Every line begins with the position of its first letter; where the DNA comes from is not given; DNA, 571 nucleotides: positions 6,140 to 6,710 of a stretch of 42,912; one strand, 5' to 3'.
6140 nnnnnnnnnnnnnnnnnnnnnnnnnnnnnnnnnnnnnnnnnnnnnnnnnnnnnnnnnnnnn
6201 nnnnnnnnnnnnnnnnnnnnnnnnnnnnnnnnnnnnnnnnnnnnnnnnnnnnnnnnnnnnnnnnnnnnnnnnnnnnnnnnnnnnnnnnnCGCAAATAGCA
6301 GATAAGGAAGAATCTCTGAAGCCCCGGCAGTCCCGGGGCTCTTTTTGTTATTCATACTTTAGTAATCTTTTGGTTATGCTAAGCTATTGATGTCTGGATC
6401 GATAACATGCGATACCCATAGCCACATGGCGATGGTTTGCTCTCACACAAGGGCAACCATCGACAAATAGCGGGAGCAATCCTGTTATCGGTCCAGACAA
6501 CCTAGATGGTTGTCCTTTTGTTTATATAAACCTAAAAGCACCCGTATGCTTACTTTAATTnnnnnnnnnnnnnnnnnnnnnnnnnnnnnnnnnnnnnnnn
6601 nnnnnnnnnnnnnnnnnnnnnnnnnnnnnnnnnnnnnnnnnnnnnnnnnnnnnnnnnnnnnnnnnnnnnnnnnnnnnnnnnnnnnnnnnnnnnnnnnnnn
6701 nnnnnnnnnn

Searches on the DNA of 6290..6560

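Call 8: search_rna_families(source=window, start=6290, end=6560, threshold=evalue, max_evalue=10, show_alignments=3)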
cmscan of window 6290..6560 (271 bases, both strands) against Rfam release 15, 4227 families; matches with E-value up to 10: 7.
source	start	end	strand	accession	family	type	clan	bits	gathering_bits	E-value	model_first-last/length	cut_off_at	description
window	6305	6355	+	RF00689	MIR390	Gene; miRNA;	-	25.7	77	0.0027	1-121/121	no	MIR390 microRNA precursor family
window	6290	6348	+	RF01859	Phe_leader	Cis-reg; leader;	-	16.2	55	2.8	69-125/125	5'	Phenylalanine leader peptide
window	6318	6373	-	RF02844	RefA9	Gene; antisense;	-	15.6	49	6.1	1-64/64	no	Enterococcus sRNA A9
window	6380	6440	-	RF02551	DapZ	Cis-reg;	-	15.4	56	2.9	1-78/78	no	ABC transporter regulator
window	6317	6355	-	RF00617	cHP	Cis-reg;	CL00129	15.1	40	1.3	1-45/45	no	Flavivirus capsid hairpin cHP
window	6319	6412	-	RF02236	asX2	Gene; sRNA;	-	14.3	70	1.9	1-87/87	no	Xanthomonas sRNA asX2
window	6332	6477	+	RF02091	DAOA-AS1_2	Gene; lncRNA;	-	7.1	43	9.9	55-205/205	no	DAOA antisense RNA 1 conserved region 2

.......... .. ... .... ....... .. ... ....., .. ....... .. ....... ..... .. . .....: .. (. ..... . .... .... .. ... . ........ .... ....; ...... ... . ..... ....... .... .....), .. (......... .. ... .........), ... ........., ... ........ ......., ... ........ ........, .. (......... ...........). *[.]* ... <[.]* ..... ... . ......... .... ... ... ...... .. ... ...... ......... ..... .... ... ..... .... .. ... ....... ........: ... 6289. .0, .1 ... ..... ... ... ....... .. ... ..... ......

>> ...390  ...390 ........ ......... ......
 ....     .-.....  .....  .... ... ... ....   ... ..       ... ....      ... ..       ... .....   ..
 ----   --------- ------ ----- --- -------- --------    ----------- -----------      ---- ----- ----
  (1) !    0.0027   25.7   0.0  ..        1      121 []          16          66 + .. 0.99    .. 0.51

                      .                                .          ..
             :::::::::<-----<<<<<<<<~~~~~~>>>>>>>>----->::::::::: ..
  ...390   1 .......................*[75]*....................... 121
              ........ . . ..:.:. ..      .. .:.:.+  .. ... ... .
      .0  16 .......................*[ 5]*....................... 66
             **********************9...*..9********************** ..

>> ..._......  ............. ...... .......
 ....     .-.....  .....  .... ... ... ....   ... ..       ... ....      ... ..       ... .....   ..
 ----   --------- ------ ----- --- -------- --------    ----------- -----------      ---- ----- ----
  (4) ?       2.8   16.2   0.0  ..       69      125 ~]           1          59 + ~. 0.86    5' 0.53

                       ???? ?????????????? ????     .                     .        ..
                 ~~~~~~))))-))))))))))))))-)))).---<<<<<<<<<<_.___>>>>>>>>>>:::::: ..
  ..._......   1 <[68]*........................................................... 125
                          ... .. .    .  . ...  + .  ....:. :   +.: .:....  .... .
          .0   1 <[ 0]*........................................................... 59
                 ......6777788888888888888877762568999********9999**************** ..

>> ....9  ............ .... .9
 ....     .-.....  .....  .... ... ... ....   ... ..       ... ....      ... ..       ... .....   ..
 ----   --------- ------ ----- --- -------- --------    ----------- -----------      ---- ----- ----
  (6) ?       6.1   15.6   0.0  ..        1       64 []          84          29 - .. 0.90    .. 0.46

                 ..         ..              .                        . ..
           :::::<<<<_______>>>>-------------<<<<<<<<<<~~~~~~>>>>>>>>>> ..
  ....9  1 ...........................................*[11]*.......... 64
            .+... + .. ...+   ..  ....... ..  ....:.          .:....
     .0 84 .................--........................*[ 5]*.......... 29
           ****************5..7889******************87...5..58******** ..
